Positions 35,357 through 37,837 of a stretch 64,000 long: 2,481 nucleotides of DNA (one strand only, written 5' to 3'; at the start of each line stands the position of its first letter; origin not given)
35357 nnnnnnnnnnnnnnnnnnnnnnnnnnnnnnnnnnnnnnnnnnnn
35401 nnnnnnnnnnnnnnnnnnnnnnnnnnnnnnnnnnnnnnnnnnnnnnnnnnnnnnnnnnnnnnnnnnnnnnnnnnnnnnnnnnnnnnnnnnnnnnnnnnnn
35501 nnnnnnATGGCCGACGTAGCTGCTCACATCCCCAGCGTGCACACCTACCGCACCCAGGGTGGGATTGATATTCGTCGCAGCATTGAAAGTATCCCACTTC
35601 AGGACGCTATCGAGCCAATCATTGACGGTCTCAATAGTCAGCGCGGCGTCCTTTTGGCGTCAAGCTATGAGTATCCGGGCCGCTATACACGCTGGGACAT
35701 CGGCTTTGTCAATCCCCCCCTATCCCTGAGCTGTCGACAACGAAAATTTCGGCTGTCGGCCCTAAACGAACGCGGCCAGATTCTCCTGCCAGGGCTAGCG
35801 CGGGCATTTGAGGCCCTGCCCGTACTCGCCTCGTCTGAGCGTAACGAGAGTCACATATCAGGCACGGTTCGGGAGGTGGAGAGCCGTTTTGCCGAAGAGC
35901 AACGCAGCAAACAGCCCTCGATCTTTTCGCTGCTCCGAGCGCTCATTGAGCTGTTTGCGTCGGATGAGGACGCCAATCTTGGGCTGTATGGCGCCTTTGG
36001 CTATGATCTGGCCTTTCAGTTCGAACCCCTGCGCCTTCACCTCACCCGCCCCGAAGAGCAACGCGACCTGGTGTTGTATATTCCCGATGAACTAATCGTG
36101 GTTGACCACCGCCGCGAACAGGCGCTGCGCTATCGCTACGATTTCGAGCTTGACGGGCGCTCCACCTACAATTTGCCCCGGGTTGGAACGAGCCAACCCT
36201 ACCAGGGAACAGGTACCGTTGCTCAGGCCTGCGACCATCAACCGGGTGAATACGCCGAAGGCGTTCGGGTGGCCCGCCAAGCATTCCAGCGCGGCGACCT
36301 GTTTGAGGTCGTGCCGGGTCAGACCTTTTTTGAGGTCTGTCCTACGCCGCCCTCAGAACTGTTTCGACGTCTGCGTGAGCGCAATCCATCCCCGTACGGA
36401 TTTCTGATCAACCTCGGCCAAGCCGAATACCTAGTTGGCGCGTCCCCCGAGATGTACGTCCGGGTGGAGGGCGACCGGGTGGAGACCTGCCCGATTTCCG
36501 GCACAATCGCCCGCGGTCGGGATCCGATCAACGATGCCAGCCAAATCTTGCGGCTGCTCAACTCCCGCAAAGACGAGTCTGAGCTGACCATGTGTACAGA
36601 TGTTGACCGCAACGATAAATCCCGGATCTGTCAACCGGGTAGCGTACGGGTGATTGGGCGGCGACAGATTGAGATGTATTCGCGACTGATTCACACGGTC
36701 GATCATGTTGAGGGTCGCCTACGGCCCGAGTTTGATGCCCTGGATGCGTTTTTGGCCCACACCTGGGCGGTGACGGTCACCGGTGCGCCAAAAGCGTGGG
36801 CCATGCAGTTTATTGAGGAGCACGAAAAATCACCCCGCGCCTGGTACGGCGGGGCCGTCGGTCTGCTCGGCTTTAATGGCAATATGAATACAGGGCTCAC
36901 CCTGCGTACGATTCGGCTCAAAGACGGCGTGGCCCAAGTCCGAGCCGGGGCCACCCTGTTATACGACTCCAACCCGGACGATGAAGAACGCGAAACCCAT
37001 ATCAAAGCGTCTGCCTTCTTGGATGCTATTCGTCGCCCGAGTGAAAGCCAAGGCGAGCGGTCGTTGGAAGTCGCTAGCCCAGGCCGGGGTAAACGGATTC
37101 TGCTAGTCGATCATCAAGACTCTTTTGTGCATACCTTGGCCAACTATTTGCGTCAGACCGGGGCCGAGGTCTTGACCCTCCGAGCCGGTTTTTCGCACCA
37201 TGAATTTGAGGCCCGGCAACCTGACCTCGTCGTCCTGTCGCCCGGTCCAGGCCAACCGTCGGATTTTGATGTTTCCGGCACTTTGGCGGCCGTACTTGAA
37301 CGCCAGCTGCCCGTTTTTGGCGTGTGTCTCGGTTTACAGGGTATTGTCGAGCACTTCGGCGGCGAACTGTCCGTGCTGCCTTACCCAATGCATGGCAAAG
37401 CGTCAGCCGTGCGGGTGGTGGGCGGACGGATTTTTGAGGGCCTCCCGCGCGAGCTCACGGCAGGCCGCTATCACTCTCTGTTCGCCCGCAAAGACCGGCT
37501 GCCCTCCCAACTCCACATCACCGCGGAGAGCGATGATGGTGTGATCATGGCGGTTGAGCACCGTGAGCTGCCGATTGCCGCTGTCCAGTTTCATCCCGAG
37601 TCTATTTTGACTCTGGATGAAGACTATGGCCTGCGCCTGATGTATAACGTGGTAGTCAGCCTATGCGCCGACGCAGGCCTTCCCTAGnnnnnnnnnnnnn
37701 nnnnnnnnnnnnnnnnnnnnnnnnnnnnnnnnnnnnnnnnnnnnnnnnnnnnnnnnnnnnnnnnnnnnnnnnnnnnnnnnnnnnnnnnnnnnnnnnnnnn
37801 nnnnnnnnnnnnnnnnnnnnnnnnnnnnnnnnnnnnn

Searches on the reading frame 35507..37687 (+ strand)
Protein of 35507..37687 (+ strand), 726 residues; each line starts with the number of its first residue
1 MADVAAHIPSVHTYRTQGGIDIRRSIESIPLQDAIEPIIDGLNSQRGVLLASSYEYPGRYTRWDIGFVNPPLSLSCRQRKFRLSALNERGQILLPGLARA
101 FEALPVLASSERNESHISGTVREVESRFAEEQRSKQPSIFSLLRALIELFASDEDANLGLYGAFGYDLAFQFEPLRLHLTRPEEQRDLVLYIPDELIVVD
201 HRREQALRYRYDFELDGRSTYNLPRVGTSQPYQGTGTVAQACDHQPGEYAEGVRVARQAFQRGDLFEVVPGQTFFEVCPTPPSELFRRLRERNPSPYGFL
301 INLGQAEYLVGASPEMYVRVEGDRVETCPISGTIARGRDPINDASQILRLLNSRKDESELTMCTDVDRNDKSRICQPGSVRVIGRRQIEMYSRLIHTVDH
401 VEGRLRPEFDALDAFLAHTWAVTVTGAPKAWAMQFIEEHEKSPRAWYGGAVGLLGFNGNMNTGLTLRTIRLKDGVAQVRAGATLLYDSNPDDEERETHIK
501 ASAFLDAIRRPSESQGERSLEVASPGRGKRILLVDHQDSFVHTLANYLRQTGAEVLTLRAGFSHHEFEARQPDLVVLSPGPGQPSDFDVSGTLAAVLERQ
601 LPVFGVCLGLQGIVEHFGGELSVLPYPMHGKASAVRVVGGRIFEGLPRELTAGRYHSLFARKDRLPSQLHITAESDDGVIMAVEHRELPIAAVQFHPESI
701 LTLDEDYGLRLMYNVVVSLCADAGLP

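Call 6: search_protein_families(library=ncbifam, proteins=[window:35507-37687:+])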
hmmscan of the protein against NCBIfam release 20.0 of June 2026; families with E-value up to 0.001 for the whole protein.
window:35507-37687:+ (726 aa): 46 families (the best 25 are shown)
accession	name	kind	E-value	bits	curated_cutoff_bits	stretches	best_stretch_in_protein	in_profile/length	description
NF010081.0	PRK13566.1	equivalog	0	1184.2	645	1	10-719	9-720/729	anthranilate synthase component I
TIGR01815.1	TrpE-clade3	equivalog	0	1178.6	739.15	1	14-721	1-710/717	anthranilate synthase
TIGR00564.1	trpE_most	equivalog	2.4e-83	280.7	517.7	1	142-508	71-454/455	anthranilate synthase component I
NF010079.0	PRK13564.1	equivalog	2.5e-82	277.3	471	1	52-512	39-515/521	anthranilate synthase component 1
TIGR01820.1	TrpE-arch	equivalog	1.8e-74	251.6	512.05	1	152-508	93-448/449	anthranilate synthase component I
NF010086.0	PRK13571.1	equivalog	4.3e-73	246.5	693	1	241-509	225-498/510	anthranilate synthase component I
TIGR00565.1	trpE_proteo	equivalog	3.7e-69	233.9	494.65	1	67-510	38-495/498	anthranilate synthase component I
TIGR01824.1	PabB-clade2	equivalog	1.8e-62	211.7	408.55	1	160-503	3-354/355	aminodeoxychorismate synthase, component I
TIGR00553.1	pabB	equivalog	2.7e-62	210.8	328.4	1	162-502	3-327/329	aminodeoxychorismate synthase component I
NF006563.0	PRK09070.1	equivalog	1.2e-57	195.6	514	1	159-509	93-445/447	aminodeoxychorismate synthase component I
TIGR01823.1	PabB-fungal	equivalog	1.7e-57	195.2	442.55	2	529-702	6-189/742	aminodeoxychorismate synthase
NF010089.0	PRK13574.1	equivalog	5.4e-56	190.4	527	1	158-504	80-414/421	anthranilate synthase component I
NF010087.0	PRK13572.1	equivalog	1.9e-53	181.7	580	1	240-508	166-431/435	anthranilate synthase component I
NF004610.0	PRK05940.1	equivalog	9.7e-50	169.7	568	1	159-512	103-463/467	anthranilate synthase component I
NF010082.0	PRK13567.1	equivalog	2.7e-48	164.9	576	1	247-506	201-465/468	anthranilate synthase component I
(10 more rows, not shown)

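Call 8: find_related_loci(query=window:35507-37687:+, collection=genome_contigs, flank=2500)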
Query window:35507-37687:+ (726 aa) in genome_contigs; peptide patterns used: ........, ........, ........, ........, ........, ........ (x = any residue, [..] = any of these).
600 stretches matched a pattern (row limit reached: there are more); 574 encode a relative of the query (tblastn E <= 1e-3); the best 80 are kept; 80 distinct loci.
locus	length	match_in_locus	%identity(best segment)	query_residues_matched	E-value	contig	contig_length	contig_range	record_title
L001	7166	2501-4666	88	1-722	0e+0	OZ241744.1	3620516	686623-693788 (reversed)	MAG: uncultured Candidatus Binatia bacterium isolate 1a802767-3803-4637-ab5b-ce8b9f0f9348 genome assembly, chromosome: 1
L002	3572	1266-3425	75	1-720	0e+0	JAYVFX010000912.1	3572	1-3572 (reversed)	MAG: Deltaproteobacteria bacterium isolate GL45_Down_concoct_107 GL45_Down_concoct_107_911, whole genome shotgun sequenc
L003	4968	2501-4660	75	1-720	0e+0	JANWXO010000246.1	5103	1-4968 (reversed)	MAG: Candidatus Binatia bacterium isolate SKYG48 NODE_246_length_5103_cov_3.515917, whole genome shotgun sequence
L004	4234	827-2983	74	1-719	0e+0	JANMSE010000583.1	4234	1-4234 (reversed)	MAG: Deltaproteobacteria bacterium isolate SOY_29_metabat_500 SOY_29_k141_1277099, whole genome shotgun sequence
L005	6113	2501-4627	73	10-718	0e+0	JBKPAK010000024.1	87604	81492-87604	MAG: Candidatus Methylomirabilota bacterium isolate GB_HAYS_MAG_00007 GB_HAYS_000001129811, whole genome shotgun sequenc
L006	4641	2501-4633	71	14-724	0e+0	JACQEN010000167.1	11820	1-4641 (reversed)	MAG: Deltaproteobacteria bacterium isolate NC_groundwater_1022_Pr1_S-0.65um_62_10 Montesol18_Sp65_coassembly_scaffold_76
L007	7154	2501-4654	72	2-719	0e+0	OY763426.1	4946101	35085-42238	MAG: Candidatus Binatia bacterium isolate bff738c7-9683-4f94-b287-c2cb1e0b670a genome assembly, chromosome: 1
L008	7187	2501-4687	71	1-721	0e+0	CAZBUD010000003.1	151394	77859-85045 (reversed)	MAG TPA_asm: uncultured Enterobacteriaceae bacterium isolate SRP092902_co1_597 genome assembly, contig: NODE_47_length_1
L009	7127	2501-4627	72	13-720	0e+0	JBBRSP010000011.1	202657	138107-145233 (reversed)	MAG: Candidatus Binatia bacterium isolate La2_metabat2.097 La2_metabat2.097_K_809883L202657_cov_24.4220, whole genome sh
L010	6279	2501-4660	71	2-721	0e+0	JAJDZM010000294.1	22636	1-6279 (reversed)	MAG: Candidatus Binatia bacterium isolate jk18x40bins.50 k141_345294, whole genome shotgun sequence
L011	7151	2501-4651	72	14-726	0e+0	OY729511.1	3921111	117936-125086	MAG: Candidatus Binatia bacterium isolate 9e32f69c-91e7-4ea3-9a30-d9bf58b5a9ec genome assembly, chromosome: 1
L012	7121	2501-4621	73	13-719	0e+0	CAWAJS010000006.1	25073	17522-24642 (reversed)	MAG: uncultured Chloroflexia bacterium isolate MFD02581.bin.2.20 genome assembly, contig: contig_107706, whole genome sh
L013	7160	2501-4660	72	2-721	0e+0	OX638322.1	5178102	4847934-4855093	MAG: Candidatus Binatia bacterium isolate fc306077-a6e0-4751-8727-9b45b52cfb09 genome assembly, chromosome: 1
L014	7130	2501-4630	72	13-722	0e+0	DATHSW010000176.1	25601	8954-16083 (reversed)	MAG TPA_asm: Candidatus Deferrimicrobiaceae bacterium isolate SMAG_U16061 k141_121238, whole genome shotgun sequence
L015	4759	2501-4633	72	14-723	0e+0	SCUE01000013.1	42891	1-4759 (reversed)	MAG: Chloroflexota bacterium isolate FW602_bin.22 FW602_bin.22-48045, whole genome shotgun sequence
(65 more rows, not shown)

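Call 28: find_homologous_proteins(query=window:35507-37687:+, max_evalue=1e-100)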
Query window:35507-37687:+ (726 aa): 8000 proteins with E <= 1e-100 among 8000 candidates; the best 120 are listed.
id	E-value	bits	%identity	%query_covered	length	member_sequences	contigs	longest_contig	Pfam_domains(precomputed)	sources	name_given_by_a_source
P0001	0.0e+0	1653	100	100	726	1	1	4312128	PF07722.20,PF04715.20,PF00117.35,PF00425.25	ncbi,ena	-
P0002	0.0e+0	1521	91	100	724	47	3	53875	PF07722.20,PF04715.20,PF00117.35,PF00425.25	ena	-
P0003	0.0e+0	1459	88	99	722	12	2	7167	PF07722.20,PF04715.20,PF00117.35,PF00425.25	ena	-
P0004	0.0e+0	1358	81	99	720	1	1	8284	PF07722.20,PF04715.20,PF00117.35,PF00425.25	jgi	jgi:anthranilate synthase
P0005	0.0e+0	1352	81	99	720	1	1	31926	PF07722.20,PF04715.20,PF00117.35,PF00425.25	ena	-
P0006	0.0e+0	1344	80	99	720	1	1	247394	PF07722.20,PF04715.20,PF00117.35,PF00425.25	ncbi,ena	-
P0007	0.0e+0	1344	80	99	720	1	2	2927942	PF07722.20,PF04715.20,PF00117.35,PF00425.25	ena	-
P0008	0.0e+0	1342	80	99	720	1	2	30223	PF07722.20,PF04715.20,PF00117.35,PF00425.25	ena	-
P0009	0.0e+0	1341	80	99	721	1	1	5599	PF07722.20,PF04715.20,PF00117.35,PF00425.25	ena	-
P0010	0.0e+0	1341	80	99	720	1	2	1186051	PF07722.20,PF04715.20,PF00117.35,PF00425.25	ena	-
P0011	0.0e+0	1341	80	99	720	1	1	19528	PF07722.20,PF04715.20,PF00117.35,PF00425.25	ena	-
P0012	0.0e+0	1341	80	99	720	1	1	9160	PF07722.20,PF04715.20,PF00117.35,PF00425.25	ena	-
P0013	0.0e+0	1341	80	99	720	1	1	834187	PF07722.20,PF04715.20,PF00117.35,PF00425.25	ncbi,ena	-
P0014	0.0e+0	1341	80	99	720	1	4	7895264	PF07722.20,PF04715.20,PF00117.35,PF00425.25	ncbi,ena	-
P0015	0.0e+0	1340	80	99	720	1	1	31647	PF07722.20,PF04715.20,PF00117.35,PF00425.25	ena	-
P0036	0.0e+0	1282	78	99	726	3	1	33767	PF07722.20,PF04715.20,PF00117.35,PF00425.25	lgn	-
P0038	0.0e+0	1271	76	99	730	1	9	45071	PF07722.20,PF04715.20,PF00117.35,PF00425.25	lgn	-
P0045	0.0e+0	1260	76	99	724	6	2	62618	PF07722.20,PF04715.20,PF00117.35,PF00425.25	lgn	-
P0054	0.0e+0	1253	74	99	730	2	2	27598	PF07722.20,PF04715.20,PF00117.35,PF00425.25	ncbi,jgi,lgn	ncbi:MAG: anthranilate synthase component I [Thermodesulfobacteriota bacterium]|jgi:anthranilate syn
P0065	0.0e+0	1244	75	99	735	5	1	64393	PF07722.20,PF04715.20,PF00117.35,PF00425.25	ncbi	-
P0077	0.0e+0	1233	73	99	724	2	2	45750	PF07722.20,PF04715.20,PF00117.35,PF00425.25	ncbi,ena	-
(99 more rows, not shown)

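Call 29: find_encoding_contigs(protein=P0002, flank=1500, max_places=2)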
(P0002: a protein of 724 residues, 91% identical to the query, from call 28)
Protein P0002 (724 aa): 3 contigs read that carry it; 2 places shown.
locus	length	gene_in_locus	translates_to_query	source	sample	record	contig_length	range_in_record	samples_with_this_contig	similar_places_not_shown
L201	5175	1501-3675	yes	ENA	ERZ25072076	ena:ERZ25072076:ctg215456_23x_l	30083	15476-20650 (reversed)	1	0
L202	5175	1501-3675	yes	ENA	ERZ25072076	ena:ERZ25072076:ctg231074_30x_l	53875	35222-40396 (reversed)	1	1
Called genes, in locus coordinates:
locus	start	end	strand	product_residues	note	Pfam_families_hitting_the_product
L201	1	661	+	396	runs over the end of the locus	PF02771:Acyl-CoA_dh_N, PF02770:Acyl-CoA_dh_M, PF00441:Acyl-CoA_dh_1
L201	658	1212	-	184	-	PF13302:Acetyltransf_3, PF13420:Acetyltransf_4 (weak), PF13523:Acetyltransf_8 (weak), PF00583:Acetyltransf_1 (weak)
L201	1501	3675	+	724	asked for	PF04715:, PF00425:Chorismate_bind, PF00117:GATase, PF07722:Peptidase_C26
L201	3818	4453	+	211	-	PF02321:OEP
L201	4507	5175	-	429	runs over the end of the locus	PF05977:MFS_3, PF07690:MFS_1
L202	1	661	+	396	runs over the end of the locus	PF02771:Acyl-CoA_dh_N, PF02770:Acyl-CoA_dh_M, PF00441:Acyl-CoA_dh_1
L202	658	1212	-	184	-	PF13302:Acetyltransf_3, PF13523:Acetyltransf_8 (weak), PF00583:Acetyltransf_1 (weak)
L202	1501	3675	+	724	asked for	PF04715:, PF00425:Chorismate_bind, PF00117:GATase, PF07722:Peptidase_C26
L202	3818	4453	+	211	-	PF02321:OEP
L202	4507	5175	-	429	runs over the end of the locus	PF05977:MFS_3, PF07690:MFS_1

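Call 30: find_encoding_contigs(protein=P0006, flank=1500, max_places=1)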
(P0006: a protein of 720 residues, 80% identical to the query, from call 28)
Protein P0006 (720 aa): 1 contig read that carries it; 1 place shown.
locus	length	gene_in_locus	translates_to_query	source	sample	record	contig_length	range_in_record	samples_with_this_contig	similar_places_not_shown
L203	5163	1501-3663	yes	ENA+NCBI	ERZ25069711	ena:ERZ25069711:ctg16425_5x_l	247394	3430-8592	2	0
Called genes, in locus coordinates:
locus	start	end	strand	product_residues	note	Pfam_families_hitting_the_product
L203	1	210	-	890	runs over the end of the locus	PF17900:Peptidase_M1_N, PF01433:Peptidase_M1, PF11838:ERAP1_C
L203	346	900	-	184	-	PF13302:Acetyltransf_3, PF13523:Acetyltransf_8, PF00583:Acetyltransf_1, PF08445:FR47 (faint)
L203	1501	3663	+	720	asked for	PF04715:, PF00425:Chorismate_bind, PF00117:GATase, PF07722:Peptidase_C26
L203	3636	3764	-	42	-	-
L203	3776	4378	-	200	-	PF07715:Plug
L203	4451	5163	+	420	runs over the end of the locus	PF01212:Beta_elim_lyase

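Call 31: find_encoding_contigs(protein=P0036, flank=1500, max_places=1)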
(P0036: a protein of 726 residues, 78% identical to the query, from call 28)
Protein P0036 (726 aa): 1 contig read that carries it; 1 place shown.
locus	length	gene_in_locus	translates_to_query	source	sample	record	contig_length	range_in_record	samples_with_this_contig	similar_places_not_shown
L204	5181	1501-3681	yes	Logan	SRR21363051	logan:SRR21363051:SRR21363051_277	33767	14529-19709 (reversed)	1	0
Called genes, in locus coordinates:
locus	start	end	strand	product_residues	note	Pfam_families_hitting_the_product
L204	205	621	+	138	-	-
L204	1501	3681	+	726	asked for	PF04715:, PF00425:Chorismate_bind, PF00117:GATase, PF07722:Peptidase_C26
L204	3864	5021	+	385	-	PF04909:Amidohydro_2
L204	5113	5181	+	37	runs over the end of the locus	-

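Call 32: find_encoding_contigs(protein=P0038, flank=1500, max_places=1)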
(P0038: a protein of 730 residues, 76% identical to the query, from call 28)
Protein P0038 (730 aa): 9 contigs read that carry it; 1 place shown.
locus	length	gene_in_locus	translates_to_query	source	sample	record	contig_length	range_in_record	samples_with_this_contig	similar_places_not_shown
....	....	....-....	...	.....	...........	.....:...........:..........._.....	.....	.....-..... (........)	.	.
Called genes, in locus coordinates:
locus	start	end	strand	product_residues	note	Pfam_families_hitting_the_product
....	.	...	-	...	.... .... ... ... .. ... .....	-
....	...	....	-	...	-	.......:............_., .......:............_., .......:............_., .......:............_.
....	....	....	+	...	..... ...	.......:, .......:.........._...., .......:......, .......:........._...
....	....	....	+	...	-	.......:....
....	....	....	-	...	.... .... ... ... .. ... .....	-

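Call 33: find_encoding_contigs(protein=P0045, flank=1500, max_places=1)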
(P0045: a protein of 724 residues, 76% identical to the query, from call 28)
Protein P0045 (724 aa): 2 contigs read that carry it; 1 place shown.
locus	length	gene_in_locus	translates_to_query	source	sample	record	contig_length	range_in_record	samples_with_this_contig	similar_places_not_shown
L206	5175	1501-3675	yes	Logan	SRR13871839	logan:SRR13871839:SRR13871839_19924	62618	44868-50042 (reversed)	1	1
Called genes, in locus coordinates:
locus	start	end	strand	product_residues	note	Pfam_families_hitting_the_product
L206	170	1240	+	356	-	PF03372:Exo_endo_phos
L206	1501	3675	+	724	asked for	PF04715:, PF00425:Chorismate_bind, PF00117:GATase, PF07722:Peptidase_C26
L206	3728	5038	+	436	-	PF00890:FAD_binding_2, PF01134:GIDA (faint), PF01266:DAO, PF01946:Thi4 (weak), PF07992:Pyr_redox_2 (weak), PF12831:FAD_oxidored, PF13450:NAD_binding_8, PF01593:Amino_oxidase, +1 more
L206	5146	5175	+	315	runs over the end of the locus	PF04542:Sigma70_r2, PF04545:Sigma70_r4, PF08281:Sigma70_r4_2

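Call 34: find_encoding_contigs(protein=P0054, flank=1500, max_places=1)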
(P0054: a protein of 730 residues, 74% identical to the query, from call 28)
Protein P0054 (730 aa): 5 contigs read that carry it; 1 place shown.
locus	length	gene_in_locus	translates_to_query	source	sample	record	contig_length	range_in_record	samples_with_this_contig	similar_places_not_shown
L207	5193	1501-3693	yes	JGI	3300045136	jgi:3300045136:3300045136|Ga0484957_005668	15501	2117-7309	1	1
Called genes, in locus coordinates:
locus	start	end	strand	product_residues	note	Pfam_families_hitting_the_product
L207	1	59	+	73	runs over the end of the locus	-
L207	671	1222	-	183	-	PF13302:Acetyltransf_3, PF00583:Acetyltransf_1, PF13420:Acetyltransf_4, PF13523:Acetyltransf_8 (weak)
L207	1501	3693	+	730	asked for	PF04715:, PF00425:Chorismate_bind, PF00117:GATase, PF07722:Peptidase_C26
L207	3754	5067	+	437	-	PF00890:FAD_binding_2, PF01266:DAO, PF01494:FAD_binding_3 (weak), PF01946:Thi4 (weak), PF03486:HI0933_like (weak), PF12831:FAD_oxidored, PF13450:NAD_binding_8, PF01593:Amino_oxidase, +2 more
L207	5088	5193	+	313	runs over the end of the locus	PF04542:Sigma70_r2, PF04545:Sigma70_r4, PF08281:Sigma70_r4_2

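Call 35: find_encoding_contigs(protein=P0065, flank=1500, max_places=1)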
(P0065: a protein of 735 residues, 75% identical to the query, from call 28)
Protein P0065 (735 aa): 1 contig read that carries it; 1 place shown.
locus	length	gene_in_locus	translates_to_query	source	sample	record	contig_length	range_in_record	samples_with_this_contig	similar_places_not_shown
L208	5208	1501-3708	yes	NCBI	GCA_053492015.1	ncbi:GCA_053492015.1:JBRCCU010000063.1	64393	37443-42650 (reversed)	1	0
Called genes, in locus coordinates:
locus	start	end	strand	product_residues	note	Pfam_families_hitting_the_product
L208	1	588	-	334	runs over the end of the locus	-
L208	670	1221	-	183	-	PF13302:Acetyltransf_3, PF13420:Acetyltransf_4, PF13523:Acetyltransf_8, PF00583:Acetyltransf_1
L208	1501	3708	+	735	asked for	PF04715:, PF00425:Chorismate_bind, PF00117:GATase, PF07722:Peptidase_C26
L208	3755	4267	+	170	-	PF04264:YceI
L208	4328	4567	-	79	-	-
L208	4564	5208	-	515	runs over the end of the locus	-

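Call 36: find_encoding_contigs(protein=P0077, flank=1500, max_places=1)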
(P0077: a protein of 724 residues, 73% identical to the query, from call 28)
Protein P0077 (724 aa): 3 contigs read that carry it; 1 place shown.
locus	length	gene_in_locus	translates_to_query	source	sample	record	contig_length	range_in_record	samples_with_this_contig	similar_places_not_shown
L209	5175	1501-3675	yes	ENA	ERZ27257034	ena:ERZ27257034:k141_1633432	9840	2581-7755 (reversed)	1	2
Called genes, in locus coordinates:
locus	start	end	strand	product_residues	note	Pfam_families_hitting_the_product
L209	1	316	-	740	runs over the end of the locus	PF13481:AAA_25 (weak), PF00931:NB-ARC (weak), PF13424:TPR_12, PF17874:TPR_MalT (weak), PF13432:TPR_16 (weak), PF07719:TPR_2 (weak), PF13424:TPR_12, PF13424:TPR_12, +6 more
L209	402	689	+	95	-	-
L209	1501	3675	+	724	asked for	PF04715:, PF00425:Chorismate_bind, PF00117:GATase, PF07722:Peptidase_C26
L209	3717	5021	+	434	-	PF00070:Pyr_redox (faint), PF00890:FAD_binding_2 (weak), PF01134:GIDA (faint), PF01266:DAO, PF01494:FAD_binding_3 (faint), PF12831:FAD_oxidored (weak), PF13450:NAD_binding_8, PF01593:Amino_oxidase, +2 more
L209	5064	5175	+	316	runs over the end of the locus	PF04542:Sigma70_r2, PF04545:Sigma70_r4, PF08281:Sigma70_r4_2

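Call 50: list_cluster_members(proteins=[P0001])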
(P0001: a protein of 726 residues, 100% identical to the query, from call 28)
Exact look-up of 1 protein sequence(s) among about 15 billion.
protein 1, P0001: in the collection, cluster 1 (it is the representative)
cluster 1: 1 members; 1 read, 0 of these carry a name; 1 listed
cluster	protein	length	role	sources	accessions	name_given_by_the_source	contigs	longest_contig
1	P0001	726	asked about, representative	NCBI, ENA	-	-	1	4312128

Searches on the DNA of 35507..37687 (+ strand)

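Call 43: search_rna_families(sources=[L075, L074, L056, L045, L016, L007, L005, L043, L060], threshold=evalue, max_evalue=1)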
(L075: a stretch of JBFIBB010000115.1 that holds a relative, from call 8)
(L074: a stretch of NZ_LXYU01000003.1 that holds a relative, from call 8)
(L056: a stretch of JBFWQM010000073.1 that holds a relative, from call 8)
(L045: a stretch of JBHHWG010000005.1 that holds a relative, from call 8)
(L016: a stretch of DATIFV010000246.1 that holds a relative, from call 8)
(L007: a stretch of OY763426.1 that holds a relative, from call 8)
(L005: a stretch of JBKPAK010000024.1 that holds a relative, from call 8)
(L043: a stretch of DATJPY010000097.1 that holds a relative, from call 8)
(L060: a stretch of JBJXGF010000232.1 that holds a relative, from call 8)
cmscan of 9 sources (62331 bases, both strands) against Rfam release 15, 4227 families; matches with E-value up to 1: 1.
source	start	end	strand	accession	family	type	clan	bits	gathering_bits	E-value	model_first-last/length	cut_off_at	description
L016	3939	3987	-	RF03383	mir-1976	Gene; miRNA;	-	29.4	71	0.065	1-52/52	no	mir-1976 microRNA precursor family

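Call 70: search_rna_families(sources=[L049, L066, L053, L061], threshold=gathering)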
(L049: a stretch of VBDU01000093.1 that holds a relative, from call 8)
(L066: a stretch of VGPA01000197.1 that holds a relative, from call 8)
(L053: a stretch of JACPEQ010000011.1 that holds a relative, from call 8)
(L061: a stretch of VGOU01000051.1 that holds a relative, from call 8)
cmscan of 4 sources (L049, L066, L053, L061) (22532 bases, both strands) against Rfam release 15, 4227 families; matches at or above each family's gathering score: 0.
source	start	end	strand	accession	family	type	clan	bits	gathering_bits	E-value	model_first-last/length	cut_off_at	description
